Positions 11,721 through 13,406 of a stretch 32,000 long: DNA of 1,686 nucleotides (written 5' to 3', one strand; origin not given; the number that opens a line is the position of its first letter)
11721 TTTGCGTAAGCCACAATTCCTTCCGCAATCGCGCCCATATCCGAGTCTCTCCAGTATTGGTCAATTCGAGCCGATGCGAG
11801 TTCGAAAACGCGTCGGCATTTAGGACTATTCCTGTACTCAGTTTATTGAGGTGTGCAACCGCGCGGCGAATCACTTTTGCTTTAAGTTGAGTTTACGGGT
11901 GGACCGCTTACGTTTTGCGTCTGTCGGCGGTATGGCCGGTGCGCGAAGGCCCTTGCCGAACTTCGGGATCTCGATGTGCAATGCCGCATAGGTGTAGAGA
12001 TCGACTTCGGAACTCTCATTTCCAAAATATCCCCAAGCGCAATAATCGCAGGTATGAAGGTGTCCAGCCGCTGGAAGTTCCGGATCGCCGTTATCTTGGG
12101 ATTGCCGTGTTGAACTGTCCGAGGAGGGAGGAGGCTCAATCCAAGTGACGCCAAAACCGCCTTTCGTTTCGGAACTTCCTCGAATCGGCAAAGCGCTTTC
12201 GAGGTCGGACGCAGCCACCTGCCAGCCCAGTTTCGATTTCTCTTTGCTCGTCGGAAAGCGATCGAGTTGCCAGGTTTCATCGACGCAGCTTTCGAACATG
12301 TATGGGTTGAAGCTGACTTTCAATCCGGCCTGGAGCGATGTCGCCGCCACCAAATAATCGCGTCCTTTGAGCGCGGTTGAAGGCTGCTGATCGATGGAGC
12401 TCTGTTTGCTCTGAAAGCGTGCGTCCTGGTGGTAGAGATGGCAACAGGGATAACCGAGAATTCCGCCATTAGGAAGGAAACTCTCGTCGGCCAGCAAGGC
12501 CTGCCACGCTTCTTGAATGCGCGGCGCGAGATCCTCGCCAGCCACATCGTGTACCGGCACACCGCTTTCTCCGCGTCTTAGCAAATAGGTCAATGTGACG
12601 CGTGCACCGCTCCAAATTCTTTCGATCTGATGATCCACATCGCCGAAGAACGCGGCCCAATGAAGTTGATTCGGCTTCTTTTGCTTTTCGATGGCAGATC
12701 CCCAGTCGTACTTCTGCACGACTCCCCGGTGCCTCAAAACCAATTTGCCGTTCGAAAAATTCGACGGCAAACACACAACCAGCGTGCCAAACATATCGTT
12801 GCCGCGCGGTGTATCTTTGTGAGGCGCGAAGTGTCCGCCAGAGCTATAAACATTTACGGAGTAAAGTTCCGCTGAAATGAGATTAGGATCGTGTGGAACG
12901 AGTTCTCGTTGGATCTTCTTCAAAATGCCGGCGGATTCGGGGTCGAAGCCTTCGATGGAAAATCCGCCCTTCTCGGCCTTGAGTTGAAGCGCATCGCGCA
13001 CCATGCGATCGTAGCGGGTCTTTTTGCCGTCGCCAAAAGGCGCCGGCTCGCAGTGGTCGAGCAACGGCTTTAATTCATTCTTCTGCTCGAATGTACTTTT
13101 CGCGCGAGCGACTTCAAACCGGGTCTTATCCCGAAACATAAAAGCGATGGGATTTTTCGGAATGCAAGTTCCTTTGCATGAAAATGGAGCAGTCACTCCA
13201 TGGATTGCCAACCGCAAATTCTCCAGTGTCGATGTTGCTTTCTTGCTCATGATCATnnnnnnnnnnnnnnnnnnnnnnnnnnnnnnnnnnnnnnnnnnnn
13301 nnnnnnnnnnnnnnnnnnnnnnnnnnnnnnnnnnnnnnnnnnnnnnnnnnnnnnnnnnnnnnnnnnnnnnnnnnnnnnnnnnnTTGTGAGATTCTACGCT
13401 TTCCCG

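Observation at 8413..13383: Co-directional cluster: SEC-C mini-ORF / 2OG-Fe(II) dioxygenase, SEC-C protein, AEP-helicase-nuclease; candidate multi-gene conflict system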

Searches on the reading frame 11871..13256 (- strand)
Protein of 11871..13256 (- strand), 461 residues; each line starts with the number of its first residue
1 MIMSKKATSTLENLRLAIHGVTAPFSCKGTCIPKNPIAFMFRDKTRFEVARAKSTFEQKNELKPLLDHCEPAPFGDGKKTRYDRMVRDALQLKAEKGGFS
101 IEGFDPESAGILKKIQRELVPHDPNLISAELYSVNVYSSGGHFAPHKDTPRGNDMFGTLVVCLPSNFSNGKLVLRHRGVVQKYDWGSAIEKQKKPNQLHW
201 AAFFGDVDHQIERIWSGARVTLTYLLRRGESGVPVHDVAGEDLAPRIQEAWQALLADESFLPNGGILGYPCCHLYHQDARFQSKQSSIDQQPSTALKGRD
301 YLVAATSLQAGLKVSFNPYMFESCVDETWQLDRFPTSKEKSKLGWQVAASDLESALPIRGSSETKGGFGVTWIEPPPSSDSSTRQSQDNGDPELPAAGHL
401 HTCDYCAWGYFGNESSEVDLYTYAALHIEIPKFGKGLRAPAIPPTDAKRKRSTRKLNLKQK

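Call 3: search_protein_families(library=pfam, proteins=[window:11871-13256:-], max_evalue=0.01)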
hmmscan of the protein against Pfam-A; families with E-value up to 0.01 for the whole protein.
window:11871-13256:- (461 aa): 1 family
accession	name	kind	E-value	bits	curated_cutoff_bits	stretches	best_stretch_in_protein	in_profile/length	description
PF13640.12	2OG-FeII_Oxy_3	-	0.00041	21.7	27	1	133-224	2-95/98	2OG-Fe(II) oxygenase superfamily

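Call 5: search_protein_families(library=padloc, proteins=[window:11871-13256:-], max_evalue=0.01)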
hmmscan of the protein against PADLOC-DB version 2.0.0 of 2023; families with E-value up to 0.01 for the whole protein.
window:11871-13256:- (461 aa): 1 family
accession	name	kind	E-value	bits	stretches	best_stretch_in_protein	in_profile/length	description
PDLC01653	2OG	-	1e-05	24.2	1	133-224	2-78/81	"CAS-I,CAS-II,CAS-III,CAS-IV,CAS-V,CAS-VI; associated"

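Call 7: search_protein_families(library=ncbifam, proteins=[window:11871-13256:-], max_evalue=0.01)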
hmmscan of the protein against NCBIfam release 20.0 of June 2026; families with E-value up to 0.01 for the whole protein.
window:11871-13256:- (461 aa): 0 families

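Call 14: find_homologous_proteins(query=window:11871-13256:-)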
Query window:11871-13256:- (461 aa): 797 proteins with E <= 0.001 among 8000 candidates; the best 120 are listed.
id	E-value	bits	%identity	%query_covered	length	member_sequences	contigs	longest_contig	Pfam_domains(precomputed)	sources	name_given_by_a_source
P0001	7.6e-293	990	100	92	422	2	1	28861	-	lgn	-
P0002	1.1e-262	890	82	100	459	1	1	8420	-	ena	-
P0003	2.4e-259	879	81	100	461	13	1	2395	-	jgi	jgi:hypothetical protein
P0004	5.7e-259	878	82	100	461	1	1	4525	-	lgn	-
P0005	9.0e-259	877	81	98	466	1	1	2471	-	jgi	jgi:hypothetical protein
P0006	7.2e-258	874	81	100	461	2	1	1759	-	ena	-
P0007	4.8e-253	858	80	99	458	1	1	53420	-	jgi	jgi:hypothetical protein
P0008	1.5e-252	857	80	100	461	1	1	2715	-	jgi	jgi:hypothetical protein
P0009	5.0e-252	855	79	100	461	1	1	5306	-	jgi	jgi:hypothetical protein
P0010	5.6e-252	855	78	100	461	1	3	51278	-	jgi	-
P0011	8.8e-252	854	79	100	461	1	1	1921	-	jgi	jgi:hypothetical protein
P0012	3.1e-251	852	79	99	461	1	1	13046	-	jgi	jgi:hypothetical protein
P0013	3.6e-251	852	79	99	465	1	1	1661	-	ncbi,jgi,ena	jgi:hypothetical protein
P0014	1.1e-250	851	80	98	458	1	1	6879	-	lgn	-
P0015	2.1e-250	850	79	97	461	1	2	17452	-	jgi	jgi:hypothetical protein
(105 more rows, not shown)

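Call 15: find_related_loci(query=window:11871-13256:-, collection=genome_contigs, flank=10000)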
Query window:11871-13256:- (461 aa) in genome_contigs; peptide patterns used: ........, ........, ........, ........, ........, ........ (x = any residue, [..] = any of these).
77 stretches matched a pattern; 43 encode a relative of the query (tblastn E <= 1e-3); 42 distinct loci.
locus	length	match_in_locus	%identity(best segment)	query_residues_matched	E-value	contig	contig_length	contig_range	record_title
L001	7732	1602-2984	80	3-461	0e+0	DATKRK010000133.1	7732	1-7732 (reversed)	MAG TPA_asm: Pirellulales bacterium isolate SMAG_U14026 k141_1071791, whole genome shotgun sequence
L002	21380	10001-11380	79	2-459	0e+0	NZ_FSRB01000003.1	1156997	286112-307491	Singulisphaera sp. GP187, whole genome shotgun sequence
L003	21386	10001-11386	77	1-455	0e+0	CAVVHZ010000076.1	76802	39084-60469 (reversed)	MAG: uncultured Gemmataceae bacterium isolate MFD01633.bin.2.60 genome assembly, contig: contig_89376, whole genome shot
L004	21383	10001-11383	76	2-460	0e+0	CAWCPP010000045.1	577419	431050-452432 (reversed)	MAG: uncultured Planctomycetaceae bacterium isolate MFD09495.bin.1.19 genome assembly, contig: contig_753, whole genome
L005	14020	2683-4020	76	3-447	0e+0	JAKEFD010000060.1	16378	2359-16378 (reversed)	MAG: Gemmataceae bacterium isolate PMV_2.37 PMV_2.37.k101_240490, whole genome shotgun sequence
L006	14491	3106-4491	73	2-461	0e+0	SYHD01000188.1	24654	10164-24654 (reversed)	MAG: Planctomycetia bacterium isolate F1-60-MAGs120 F1-60__c351585, whole genome shotgun sequence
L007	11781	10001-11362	72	3-454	0e+0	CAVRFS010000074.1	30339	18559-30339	MAG: uncultured Planctomycetota bacterium isolate MFD04463.bin.2.108 genome assembly, contig: contig_53362, whole genome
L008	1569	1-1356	72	11-461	0e+0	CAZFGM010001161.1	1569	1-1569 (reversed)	MAG TPA_asm: uncultured Alcaligenaceae bacterium isolate binchicken_co95_61 genome assembly, contig: NODE_78261_length_1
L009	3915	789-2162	71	3-459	0e+0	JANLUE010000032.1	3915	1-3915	MAG: Gemmataceae bacterium isolate OTE_25_concoct_364 OTE_25_k141_2847964, whole genome shotgun sequence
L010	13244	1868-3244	72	3-460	0e+0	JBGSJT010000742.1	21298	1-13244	MAG: Pirellulaceae bacterium isolate JTS-AC163 k141_2911584, whole genome shotgun sequence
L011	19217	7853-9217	70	3-455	0e+0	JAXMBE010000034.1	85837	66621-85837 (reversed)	MAG: Isosphaeraceae bacterium isolate STL-PLA28 C1.179.fa-34, whole genome shotgun sequence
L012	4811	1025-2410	67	2-461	0e+0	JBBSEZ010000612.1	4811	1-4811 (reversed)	MAG: Gemmatales bacterium isolate LS1_sbin.68 LS1_sbin.68_K_1171057_L_4811_cov_15.0394, whole genome shotgun sequence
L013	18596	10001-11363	80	2-453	0e+0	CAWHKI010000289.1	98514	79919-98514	MAG: uncultured Isosphaeraceae bacterium isolate MFD04752.bin.2.61 genome assembly, contig: contig_7508, whole genome sh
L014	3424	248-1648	71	3-461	0e+0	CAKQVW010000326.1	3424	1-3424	MAG: uncultured Bdellovibrionaceae bacterium isolate REFINED_METABAT215_TOP10_CONTIGS_1500_ASSEMBLY_K77_MERGED__Nepal_Mo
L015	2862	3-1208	77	62-461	0e+0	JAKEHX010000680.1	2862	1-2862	MAG: Planctomycetaceae bacterium isolate PMV_8.31_sub PMV_8.31_sub.k101_1004535, whole genome shotgun sequence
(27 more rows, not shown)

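Call 46: search_solved_structures(query=A1, max_evalue=1, show_alignments=2)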
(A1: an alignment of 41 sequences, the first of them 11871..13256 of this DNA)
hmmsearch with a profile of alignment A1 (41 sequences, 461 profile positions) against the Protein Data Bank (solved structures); distinct sequences matched with E-value up to 1: 0.
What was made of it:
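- Tried and rejected: No hit (call 46).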

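Call 51: predict_structure(alignment_id=A1)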
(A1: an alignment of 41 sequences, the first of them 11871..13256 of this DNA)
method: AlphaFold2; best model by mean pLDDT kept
length: 461 residues; sequences in the alignment: 41
mean_pLDDT: 59.6   pTM: 0.59
mean pLDDT of the five models: 59.6, 52.9, 41.3, 39.9, 34.5
residues with pLDDT >= 90: 29; 70-90: 160; 50-70: 99; < 50: 173
segments of 3 or more residues with pLDDT < 50: 75-82, 145-147, 176-179, 231-241, 272-284, 290-294, 320-423, 442-461
pLDDT, mean of each block of 10 residues (from residue 1): 64 65 69 90 86 80 84 50 59 84 92 82 74 79 54 70 76 54 77 85 65 66 80 37 67 86 74 43 51 54 76 69 29 35 34 30 25 29 26 22 27 27 64 79 41 33 29
secondary structure, 60 per line:
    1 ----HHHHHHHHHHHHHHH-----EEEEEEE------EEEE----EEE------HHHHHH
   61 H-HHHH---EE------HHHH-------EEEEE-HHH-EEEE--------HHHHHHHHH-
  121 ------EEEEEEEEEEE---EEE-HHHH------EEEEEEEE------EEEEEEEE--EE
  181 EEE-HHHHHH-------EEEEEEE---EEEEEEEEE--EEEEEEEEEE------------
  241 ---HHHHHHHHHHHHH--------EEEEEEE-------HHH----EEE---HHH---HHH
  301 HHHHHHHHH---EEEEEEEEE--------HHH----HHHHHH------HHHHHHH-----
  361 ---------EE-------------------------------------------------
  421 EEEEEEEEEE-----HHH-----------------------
elements in order: H5-19 E25-31 E38-41 E46-48 H55-61 H63-66 H78-81 E89-93 E99-102 H111-119 E127-137 E141-143 H145-148 E155-162 E169-176 E179-183 H185-190 E198-204 E208-216 E219-228 H244-256 E265-271 E286-288 H298-309 E313-321 H337-342 H349-355 E421-430
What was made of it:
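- On P4H-like 2OG-Fe(II) oxygenase (PF13640): Strands 127-228 form the jelly roll (call 51).
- Closest known: Prolyl-4-hydroxylase-like 2OG-Fe. Different: No PDB relative is detectable by sequence (calls 3, 46, 51).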

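Call 53: fold_search(model_id=the predicted structure, library=pdb)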
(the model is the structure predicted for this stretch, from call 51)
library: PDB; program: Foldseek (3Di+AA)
matches with E <= 10: 1231; with E <= 0.001: 48
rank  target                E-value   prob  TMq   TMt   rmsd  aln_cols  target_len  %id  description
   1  5ox6                  2.9e-05  1.00  0.20  0.37  12.0       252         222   14  HIF prolyl hydroxylase 2 (PHD2/ EGLN1) in complex with Vadadustat (released 2017-10-18)
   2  4bqy                  3.2e-05  1.00  0.23  0.42   9.6       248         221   15  HIF prolyl hydroxylase 2 (PHD2/ EGLN1) in complex with Fe(II) and N-[(1-chloro-4-hydroxyisoquinolin-3-yl)carbonyl]alanin (released 2013-06-19)
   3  5la9_A                4.0e-05  1.00  0.19  0.37  10.4       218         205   16  HIF prolyl hydroxylase 2 (PHD2-R281C/V314C) cross-linked to HIF-1alpha NODD-L397C/D412C and N-oxalylglycine (NOG) (com (released 2016-08-31)
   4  5lbb                  7.9e-05  1.00  0.21  0.36   7.8       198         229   15  HIF prolyl hydroxylase 2 (PHD2/EGLN1) R396T variant in complex with Mn(II) and N-[(1-chloro-4-hydroxyisoquinolin-3-yl)ca (released 2016-08-31)
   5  6yw0                  8.8e-05  1.00  0.21  0.37  12.3       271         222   15  Lysine-N,N-Dimethylated HIF prolyl hydroxylase 2 (PHD2/ EGLN1) in complex with BB-287 (released 2020-12-30)
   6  2hbt                  9.3e-05  1.00  0.22  0.40  10.5       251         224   15  Crystal structure of HIF prolyl hydroxylase EGLN-1 in complex with a biologically active inhibitor (released 2006-06-27)
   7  6f0w_A                1.5e-04  1.00  0.23  0.42  13.1       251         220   14  prolyl hydroxylase in complex with hypoxia inducible factor oxygen degradation domain peptide fragment from Trichoplax (released 2018-10-03)
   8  3hqu_A                1.6e-04  1.00  0.22  0.40  10.2       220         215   14  PHD2:Fe:UN9:partial HIF1-alpha substrate complex (released 2009-07-28)
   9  6yw3_A                1.6e-04  1.00  0.21  0.37  10.2       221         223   16  HIF PROLYL HYDROXYLASE 2 (PHD2/ EGLN1) in complex with N-Oxalyl Glycine (NOG), HIF-1ALPHA CODD (556-574) and a RaPID-d (released 2020-12-30)
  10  5lb6                  1.7e-04  1.00  0.20  0.37  10.4       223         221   15  HIF prolyl hydroxylase 2 (PHD2/EGLN1) R371H variant in complex with Mn(II) and N-[(1-chloro-4-hydroxyisoquinolin-3-yl)ca (released 2016-08-31)
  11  8rut_A                1.7e-04  1.00  0.21  0.38  11.5       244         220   15  HIF prolyl-hydroxylase-2 (PHD2) T387V variant bound to Fe(III), 2-oxoglutarate (2OG) and Hypoxia-inducible Factor-2alp (released 2025-02-12)
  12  5l9b_B                2.0e-04  1.00  0.23  0.41  11.0       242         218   14  HIF PROLYL HYDROXYLASE 2 (PHD2/ EGLN1) IN COMPLEX WITH 2-OXOGLUTARATE (2OG) AND HIF-1ALPHA CODD (556-574) (released 2016-08-31)
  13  5lbe                  2.0e-04  1.00  0.21  0.39  10.2       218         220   16  HIF prolyl hydroxylase 2 (PHD2/EGLN1) G294E variant in complex with Mn(II) and N-[(1-chloro-4-hydroxyisoquinolin-3-yl)ca (released 2016-08-31)
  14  5ox5                  2.0e-04  1.00  0.21  0.38  10.3       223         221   15  HIF prolyl hydroxylase 2 (PHD2/ EGLN1) in complex with CCT6, a GSK1278863-related compound (released 2017-10-18)
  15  5a3u_B                2.0e-04  1.00  0.19  0.36  11.2       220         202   15  HIF prolyl hydroxylase 2 (PHD2/EGLN1) in complex with 6-(5-oxo-4-(1H- 1,2,3-triazol-1-yl)-2,5-dihydro-1H-pyrazol-1-yl) (released 2015-06-17)
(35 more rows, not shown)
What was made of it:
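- On P4H-like 2OG-Fe(II) oxygenase (PF13640): Foldseek PHD2 E 2.9e-5 (call 53).
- The fold matches the EF-Tu hydroxylase P4H and OGFOD1 (call 53).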

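Call 58: search_dna_similar(query=window:11871-13256:-, collection=plasmids, mode=protein, max_rows=20, max_evalue=0.001)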
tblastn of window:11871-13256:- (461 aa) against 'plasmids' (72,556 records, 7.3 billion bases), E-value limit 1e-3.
Records with a match: 23; places in all: 23; records where one place covers at least 80% of the query: 0.
Best place of each record, by identity: <60% 23.
By first word of the organism name: Bradyrhizobium 13; Streptomyces 4; Microvirga 3; Candidatus 1; Acidiphilium 1; Skermanella 1.
By predicted mobility (MOB-suite, as given by PLSDB): conjugative 12; non-mobilizable 9; mobilizable 2.
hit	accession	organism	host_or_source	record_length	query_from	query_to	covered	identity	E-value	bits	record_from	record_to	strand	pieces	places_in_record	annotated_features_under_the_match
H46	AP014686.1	Bradyrhizobium diazoefficiens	Glycine max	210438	58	328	59%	27.7%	5e-18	95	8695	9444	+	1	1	putative uncharacterized protein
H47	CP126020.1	Bradyrhizobium japonicum USDA 123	Glycine max,soybean,root nodule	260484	58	328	59%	27.7%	5e-18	95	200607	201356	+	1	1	2OG-Fe(II) oxygenase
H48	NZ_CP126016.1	Bradyrhizobium japonicum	Glycine max,soybean,root nodule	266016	58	328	59%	27.7%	5e-18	95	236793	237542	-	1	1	2OG-Fe(II) oxygenase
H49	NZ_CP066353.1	Bradyrhizobium japonicum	Glycine max,DNA isolated from pure ...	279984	58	328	59%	27.7%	5e-18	95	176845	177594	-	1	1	2OG-Fe(II) oxygenase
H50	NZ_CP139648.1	Bradyrhizobium japonicum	Glycine max,cell culture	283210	58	328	59%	27.7%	5e-18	95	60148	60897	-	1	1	2OG-Fe(II) oxygenase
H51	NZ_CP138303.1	Bradyrhizobium japonicum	Glycine max,cell culture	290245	58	328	59%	27.7%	5e-18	95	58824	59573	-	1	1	2OG-Fe(II) oxygenase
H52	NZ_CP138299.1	Bradyrhizobium japonicum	Glycine max,cell culture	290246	58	328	59%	27.7%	5e-18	95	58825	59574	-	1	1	2OG-Fe(II) oxygenase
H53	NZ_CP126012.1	Bradyrhizobium japonicum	Glycine max,soybean,root nodule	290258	58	328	59%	27.7%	5e-18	95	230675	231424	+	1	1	2OG-Fe(II) oxygenase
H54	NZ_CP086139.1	Bradyrhizobium barranii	Glycine max cv. AC Orford,Cell ...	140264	58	328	59%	27.7%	5e-18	95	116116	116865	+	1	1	2OG-Fe(II) oxygenase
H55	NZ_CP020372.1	Candidatus Thiodictyon syntrophicum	meromictic lake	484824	58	275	47%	32.6%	2e-18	96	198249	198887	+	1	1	2OG-Fe(II) oxygenase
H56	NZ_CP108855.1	Streptomyces sp. NBC_00841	-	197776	63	239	38%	32.6%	8e-16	88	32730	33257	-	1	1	2OG-Fe(II) oxygenase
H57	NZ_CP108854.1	Streptomyces sp. NBC_00841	-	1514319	63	239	38%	32.6%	8e-16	88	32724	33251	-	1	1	record has no annotation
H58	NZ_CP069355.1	Microvirga sp. VF16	Vachellia farnesiana,Cell culture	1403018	63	234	37%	33.5%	2e-17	93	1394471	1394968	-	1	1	none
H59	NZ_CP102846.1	Microvirga terrae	soil,soil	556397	63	234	37%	33.5%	7e-17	91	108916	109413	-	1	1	2OG-Fe(II) oxygenase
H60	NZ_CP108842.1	Streptomyces chartreusis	-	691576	63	239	38%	31.2%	5e-15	86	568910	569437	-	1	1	2OG-Fe(II) oxygenase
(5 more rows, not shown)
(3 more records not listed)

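Call 70: get_annotated_region(hit=H56, flank=8000)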
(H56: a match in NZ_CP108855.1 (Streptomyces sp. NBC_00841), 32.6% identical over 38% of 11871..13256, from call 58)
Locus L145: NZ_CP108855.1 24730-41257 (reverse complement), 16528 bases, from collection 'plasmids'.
description: Streptomyces sp. NBC_00841 plasmid unnamed2
organism: Streptomyces sp. NBC_00841 (NCBI taxid 2975847)
taxonomy: Bacteria; Actinomycetota; Actinomycetes; Kitasatosporales; Streptomycetaceae; Streptomyces; Streptomyces sp. NBC 00841
host: -; source: -; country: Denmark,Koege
typing (MOB-suite, as given by PLSDB): non-mobilizable
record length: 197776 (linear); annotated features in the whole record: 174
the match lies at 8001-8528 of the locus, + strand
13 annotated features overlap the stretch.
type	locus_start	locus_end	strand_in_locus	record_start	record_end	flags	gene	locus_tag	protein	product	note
CDS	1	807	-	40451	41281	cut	-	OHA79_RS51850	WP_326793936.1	hypothetical protein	-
CDS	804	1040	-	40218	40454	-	-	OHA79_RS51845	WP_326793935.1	hypothetical protein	-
CDS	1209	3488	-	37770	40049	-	-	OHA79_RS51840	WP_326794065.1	Helicase associated domain protein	-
CDS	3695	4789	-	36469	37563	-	-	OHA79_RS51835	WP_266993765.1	hypothetical protein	-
CDS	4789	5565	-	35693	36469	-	-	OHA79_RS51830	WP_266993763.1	ATP-binding protein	-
CDS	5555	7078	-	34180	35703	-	-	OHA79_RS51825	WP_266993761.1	Mu transposase C-terminal domain-containing protein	-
CDS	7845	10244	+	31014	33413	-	-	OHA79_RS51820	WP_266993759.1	2OG-Fe(II) oxygenase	-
CDS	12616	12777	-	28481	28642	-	-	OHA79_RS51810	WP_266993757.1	hypothetical protein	-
CDS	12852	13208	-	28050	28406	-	-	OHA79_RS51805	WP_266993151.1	IS3 family transposase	GO:0015074 - DNA integration [Evidence IEA]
CDS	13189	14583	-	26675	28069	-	-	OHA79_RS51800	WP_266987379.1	IS30 family transposase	-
CDS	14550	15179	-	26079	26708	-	-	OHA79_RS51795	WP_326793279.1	IS3 family transposase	-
CDS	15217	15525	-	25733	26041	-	-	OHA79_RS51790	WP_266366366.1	transposase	GO:0006313 - DNA transposition [Evidence IEA]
CDS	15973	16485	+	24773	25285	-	-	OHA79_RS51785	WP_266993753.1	SMI1/KNR4 family protein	-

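Call 90: search_protein_families(library=pfam, alignment_id=A4, max_evalue=0.001)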
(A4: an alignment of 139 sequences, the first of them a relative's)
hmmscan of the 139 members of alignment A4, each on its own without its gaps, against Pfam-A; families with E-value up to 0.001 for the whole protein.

A. member 1, L001:122-433:+ (104 aa): 0 families

B. families by the number of members that match (of 139 scanned): 184 families (the first 25 are shown)
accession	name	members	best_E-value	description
PF02810.21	SEC-C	5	7.7e-11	SEC-C motif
PF08497.15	Radical_SAM_N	3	5.4e-132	Radical SAM N-terminal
PF00069.31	Pkinase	3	6.3e-43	Protein kinase domain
PF11842.13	DUF3362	3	5.2e-28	Domain of unknown function (DUF3362)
PF04542.20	Sigma70_r2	3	3.1e-13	Sigma-70 region 2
PF08281.18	Sigma70_r4_2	3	2.6e-11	Sigma-70, region 4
PF04055.27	Radical_SAM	3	1.5e-10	Radical SAM superfamily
PF00496.27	SBP_bac_5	2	1.5e-80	Bacterial extracellular solute-binding proteins, family 5 Middle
PF01189.24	Methyltr_RsmB-F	2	1.1e-33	16S rRNA methyltransferase RsmB/F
PF07714.23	PK_Tyr_Ser-Thr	2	2e-29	Protein tyrosine and serine/threonine kinase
PF03069.20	FmdA_AmdA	2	5e-29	Acetamidase/Formamidase family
PF04545.22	Sigma70_r4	2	5.8e-11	Sigma-70, region 4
PF16542.10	PNKP_ligase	1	2.8e-175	PNKP adenylyltransferase domain, ligase domain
PF07394.17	DUF1501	1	3.9e-112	Protein of unknown function (DUF1501)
PF00400.38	WD40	1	2.9e-97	WD domain, G-beta repeat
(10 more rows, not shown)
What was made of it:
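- SEC-C is the commonest Pfam family among the oxygenase's neighbours (call 90). SEC-C is the top Pfam family among 139 flanking ORFs (call 90).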

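Call 107: search_protein_representatives(protein=window:11871-13256:-)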
Query: 461 residues. Proteins with E-value up to 0.001 (for the whole library): 5560; up to 1e-10: 3219; up to 1e-30: 286. The best 150 are listed.
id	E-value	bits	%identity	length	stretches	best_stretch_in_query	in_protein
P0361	9.6e-177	605.0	57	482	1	6-456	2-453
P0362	2.8e-139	481.5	49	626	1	10-444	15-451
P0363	3.4e-137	474.7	75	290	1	3-270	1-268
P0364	2.8e-132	458.5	49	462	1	8-446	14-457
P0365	8.2e-129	447.0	69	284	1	180-459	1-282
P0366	2.8e-124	432.1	58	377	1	9-326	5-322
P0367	1.4e-114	400.1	46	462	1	4-451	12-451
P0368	3.0e-105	369.4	83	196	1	3-198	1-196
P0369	4.7e-103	362.1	45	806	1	11-433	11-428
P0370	5.6e-103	361.8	74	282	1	5-215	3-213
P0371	1.2e-102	360.8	44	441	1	6-438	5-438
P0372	2.1e-101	356.7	44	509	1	7-435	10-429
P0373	1.6e-94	333.9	61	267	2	33-154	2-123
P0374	1.6e-93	330.7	41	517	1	11-446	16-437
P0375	6.9e-93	328.6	40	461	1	6-452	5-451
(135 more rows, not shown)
